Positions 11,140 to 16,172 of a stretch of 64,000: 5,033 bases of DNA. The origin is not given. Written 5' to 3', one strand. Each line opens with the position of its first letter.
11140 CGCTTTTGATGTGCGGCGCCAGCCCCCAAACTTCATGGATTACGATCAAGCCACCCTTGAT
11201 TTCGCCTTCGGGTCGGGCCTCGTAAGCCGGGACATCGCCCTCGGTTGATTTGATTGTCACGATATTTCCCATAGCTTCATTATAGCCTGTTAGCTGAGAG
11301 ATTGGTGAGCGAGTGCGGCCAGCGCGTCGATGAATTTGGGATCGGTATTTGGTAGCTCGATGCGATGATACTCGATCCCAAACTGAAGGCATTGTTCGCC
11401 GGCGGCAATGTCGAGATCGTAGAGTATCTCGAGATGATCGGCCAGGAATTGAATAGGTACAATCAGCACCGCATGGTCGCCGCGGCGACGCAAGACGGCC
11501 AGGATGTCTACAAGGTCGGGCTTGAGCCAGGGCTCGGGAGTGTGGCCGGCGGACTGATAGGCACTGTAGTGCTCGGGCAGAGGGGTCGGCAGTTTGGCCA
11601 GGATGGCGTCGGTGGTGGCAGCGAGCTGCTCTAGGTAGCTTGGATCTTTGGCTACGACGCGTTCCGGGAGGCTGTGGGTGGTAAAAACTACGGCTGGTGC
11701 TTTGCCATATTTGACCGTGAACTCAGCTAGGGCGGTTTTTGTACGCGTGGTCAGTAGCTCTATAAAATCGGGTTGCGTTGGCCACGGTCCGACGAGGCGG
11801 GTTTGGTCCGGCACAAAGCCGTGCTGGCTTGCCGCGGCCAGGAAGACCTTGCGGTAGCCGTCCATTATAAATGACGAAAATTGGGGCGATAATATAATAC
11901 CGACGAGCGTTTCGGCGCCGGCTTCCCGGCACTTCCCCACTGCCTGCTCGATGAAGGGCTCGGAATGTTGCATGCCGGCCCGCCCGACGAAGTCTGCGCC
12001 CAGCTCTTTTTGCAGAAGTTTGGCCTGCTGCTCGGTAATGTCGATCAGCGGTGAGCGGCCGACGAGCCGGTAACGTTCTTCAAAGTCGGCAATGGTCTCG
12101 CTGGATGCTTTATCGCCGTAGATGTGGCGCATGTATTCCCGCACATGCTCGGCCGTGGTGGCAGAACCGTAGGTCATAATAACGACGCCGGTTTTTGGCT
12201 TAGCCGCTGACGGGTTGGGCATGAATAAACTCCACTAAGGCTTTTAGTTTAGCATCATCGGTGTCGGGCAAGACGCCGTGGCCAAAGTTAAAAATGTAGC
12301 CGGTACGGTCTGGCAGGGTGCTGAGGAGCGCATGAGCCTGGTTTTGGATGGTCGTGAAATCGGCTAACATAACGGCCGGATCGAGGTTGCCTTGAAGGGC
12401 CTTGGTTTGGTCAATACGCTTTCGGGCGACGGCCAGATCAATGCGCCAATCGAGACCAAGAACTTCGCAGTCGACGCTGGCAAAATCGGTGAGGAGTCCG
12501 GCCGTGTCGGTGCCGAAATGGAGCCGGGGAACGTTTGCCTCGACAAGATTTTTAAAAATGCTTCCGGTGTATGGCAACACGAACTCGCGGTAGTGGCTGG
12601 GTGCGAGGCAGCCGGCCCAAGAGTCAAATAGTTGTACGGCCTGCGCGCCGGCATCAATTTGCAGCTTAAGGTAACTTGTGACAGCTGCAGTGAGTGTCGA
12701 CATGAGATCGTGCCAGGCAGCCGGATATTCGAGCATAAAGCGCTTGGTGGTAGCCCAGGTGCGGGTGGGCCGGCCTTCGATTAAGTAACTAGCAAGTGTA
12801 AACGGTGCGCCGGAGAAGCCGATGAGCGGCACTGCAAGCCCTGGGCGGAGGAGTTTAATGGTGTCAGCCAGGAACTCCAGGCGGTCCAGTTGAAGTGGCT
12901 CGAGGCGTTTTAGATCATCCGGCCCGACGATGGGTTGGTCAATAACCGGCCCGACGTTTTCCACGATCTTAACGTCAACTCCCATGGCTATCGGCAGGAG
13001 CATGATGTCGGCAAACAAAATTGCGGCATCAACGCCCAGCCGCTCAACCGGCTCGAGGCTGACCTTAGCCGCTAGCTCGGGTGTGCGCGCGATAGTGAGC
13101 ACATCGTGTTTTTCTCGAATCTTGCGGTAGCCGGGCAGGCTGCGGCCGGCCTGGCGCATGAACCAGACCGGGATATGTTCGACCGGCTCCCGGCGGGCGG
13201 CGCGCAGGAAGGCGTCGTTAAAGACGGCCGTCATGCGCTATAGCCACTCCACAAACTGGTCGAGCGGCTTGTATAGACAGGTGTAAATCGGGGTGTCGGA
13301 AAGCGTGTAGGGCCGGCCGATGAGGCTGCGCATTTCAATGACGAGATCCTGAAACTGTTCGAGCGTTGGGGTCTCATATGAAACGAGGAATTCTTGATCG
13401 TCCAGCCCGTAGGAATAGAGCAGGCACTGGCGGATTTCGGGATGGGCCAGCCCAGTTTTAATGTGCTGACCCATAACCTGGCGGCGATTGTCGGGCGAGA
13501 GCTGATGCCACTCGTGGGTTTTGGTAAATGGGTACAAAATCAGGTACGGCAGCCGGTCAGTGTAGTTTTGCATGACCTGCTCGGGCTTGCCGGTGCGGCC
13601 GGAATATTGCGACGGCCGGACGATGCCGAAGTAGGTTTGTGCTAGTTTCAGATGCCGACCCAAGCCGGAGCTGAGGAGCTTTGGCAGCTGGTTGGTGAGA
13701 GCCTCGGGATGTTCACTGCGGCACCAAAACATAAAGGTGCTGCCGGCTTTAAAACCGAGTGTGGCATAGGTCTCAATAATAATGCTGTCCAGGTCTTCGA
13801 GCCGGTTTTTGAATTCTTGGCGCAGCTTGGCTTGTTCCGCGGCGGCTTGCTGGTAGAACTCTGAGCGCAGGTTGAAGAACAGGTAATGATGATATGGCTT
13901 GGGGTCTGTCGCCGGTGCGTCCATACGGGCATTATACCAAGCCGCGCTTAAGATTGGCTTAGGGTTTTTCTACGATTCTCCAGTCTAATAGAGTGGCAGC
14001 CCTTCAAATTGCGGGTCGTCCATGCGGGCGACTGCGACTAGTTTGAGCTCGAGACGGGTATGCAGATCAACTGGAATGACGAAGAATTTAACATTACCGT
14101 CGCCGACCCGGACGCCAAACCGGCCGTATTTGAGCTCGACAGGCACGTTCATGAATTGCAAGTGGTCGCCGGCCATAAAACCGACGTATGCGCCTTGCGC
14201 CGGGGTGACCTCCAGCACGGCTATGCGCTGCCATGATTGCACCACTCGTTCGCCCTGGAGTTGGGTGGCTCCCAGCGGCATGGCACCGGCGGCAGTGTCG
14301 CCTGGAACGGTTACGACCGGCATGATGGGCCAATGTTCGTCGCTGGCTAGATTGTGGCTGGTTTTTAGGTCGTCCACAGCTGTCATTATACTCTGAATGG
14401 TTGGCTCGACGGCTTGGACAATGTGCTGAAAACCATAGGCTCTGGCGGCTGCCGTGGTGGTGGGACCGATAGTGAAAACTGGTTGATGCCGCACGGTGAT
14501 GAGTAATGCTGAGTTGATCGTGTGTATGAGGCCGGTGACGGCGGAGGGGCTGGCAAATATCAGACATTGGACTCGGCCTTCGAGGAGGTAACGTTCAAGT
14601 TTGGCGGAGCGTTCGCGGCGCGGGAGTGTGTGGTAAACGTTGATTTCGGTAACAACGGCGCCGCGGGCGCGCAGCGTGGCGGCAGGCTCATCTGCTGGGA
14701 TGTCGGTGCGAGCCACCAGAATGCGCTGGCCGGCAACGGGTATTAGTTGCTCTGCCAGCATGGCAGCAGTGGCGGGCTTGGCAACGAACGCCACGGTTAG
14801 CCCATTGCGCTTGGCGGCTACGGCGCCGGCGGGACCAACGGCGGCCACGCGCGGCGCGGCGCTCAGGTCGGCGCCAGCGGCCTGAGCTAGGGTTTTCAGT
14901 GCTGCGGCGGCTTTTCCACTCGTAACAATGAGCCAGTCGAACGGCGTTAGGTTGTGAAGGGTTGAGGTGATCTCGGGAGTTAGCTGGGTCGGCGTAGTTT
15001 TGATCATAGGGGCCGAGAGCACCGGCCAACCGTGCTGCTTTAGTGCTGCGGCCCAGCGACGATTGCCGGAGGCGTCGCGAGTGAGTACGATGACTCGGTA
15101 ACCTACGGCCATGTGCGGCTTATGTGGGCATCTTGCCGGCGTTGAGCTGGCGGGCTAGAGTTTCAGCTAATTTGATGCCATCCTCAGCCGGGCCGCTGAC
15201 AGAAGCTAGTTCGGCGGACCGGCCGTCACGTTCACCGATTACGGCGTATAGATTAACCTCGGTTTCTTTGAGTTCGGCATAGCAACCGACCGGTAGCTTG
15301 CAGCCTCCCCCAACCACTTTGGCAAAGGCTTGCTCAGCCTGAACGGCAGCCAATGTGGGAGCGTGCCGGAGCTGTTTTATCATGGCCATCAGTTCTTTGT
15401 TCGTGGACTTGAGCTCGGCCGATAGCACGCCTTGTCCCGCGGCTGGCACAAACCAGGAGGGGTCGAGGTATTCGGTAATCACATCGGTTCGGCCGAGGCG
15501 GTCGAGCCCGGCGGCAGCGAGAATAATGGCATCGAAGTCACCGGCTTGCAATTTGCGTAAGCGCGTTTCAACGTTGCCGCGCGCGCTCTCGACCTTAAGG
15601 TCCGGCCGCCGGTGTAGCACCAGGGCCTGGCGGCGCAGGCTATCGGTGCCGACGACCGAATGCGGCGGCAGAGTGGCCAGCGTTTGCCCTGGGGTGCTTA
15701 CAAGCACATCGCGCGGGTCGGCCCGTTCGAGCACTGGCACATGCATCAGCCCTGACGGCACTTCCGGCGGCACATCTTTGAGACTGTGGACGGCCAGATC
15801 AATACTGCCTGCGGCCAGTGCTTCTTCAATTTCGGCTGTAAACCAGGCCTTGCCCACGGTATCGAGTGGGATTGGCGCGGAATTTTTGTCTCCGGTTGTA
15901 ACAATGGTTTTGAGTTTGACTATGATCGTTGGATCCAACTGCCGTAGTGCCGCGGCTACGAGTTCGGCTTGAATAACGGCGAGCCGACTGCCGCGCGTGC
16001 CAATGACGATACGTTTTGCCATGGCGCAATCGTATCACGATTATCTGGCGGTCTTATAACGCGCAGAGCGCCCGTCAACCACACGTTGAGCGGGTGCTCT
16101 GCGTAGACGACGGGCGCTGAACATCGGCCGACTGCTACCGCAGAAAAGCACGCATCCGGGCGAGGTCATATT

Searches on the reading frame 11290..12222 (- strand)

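Call 19: search_protein_families(library=pfam, proteins=[window:11290-12222:-], max_evalue=0.001)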
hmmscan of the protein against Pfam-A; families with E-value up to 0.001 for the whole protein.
window:11290-12222:- (310 aa): 1 family
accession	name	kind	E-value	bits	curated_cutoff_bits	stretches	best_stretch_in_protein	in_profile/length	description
PF00762.24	Ferrochelatase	-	6.8e-65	219.6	27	1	10-308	1-316/317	Ferrochelatase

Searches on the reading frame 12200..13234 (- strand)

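Call 19: search_protein_families(library=pfam, proteins=[window:12200-13234:-], max_evalue=0.001)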
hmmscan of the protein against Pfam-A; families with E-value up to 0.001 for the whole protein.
window:12200-13234:- (344 aa): 1 family
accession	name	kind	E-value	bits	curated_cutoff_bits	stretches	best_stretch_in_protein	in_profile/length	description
PF01208.23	URO-D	-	3e-119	398.5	23.9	1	6-339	3-345/346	Uroporphyrinogen decarboxylase (URO-D)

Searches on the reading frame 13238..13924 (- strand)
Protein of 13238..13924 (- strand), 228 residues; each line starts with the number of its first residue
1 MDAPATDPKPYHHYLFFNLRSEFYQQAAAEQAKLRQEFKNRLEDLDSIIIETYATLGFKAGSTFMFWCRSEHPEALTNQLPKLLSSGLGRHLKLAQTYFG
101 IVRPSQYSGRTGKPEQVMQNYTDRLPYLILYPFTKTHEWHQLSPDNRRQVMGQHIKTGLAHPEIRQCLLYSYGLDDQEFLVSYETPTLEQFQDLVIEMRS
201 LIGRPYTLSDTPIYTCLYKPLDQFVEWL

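Call 19: search_protein_families(library=pfam, proteins=[window:13238-13924:-], max_evalue=0.001)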
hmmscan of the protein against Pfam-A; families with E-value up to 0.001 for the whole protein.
window:13238-13924:- (228 aa): 1 family
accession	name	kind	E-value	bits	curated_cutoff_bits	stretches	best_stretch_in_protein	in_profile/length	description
PF06778.18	Chlor_dismutase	-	4.1e-43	147.7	25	1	34-217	4-187/189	Chlorite dismutase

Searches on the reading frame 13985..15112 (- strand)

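Call 23: search_protein_families(library=pfam, proteins=[window:13985-15112:-], max_evalue=0.00001)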
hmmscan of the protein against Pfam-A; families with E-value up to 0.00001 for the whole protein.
window:13985-15112:- (375 aa): 1 family
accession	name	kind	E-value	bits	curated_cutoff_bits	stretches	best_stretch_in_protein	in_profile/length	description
PF02602.20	HEM4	-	3.5e-46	157.7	27.5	1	19-242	2-229/231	Uroporphyrinogen-III synthase HemD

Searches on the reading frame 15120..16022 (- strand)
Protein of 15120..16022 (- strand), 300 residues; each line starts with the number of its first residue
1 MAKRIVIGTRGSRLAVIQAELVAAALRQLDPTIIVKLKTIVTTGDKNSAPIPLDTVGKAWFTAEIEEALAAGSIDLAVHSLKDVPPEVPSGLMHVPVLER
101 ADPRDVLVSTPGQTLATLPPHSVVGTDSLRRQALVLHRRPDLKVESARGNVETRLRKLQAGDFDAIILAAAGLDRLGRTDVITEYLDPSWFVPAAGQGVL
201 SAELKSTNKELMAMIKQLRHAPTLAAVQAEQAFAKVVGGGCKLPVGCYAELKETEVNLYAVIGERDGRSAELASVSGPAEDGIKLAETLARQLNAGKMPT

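Call 23: search_protein_families(library=pfam, proteins=[window:15120-16022:-], max_evalue=0.00001)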
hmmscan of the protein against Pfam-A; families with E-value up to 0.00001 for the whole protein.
window:15120-16022:- (300 aa): 2 families
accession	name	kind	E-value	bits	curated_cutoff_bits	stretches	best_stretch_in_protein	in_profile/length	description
PF01379.25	Porphobil_deam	-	2e-72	243.5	22.1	1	5-211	1-205/207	Porphobilinogen deaminase, dipyromethane cofactor binding domain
PF03900.20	Porphobil_deamC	-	3.2e-13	50.3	26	1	225-290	2-73/74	Porphobilinogen deaminase, C-terminal domain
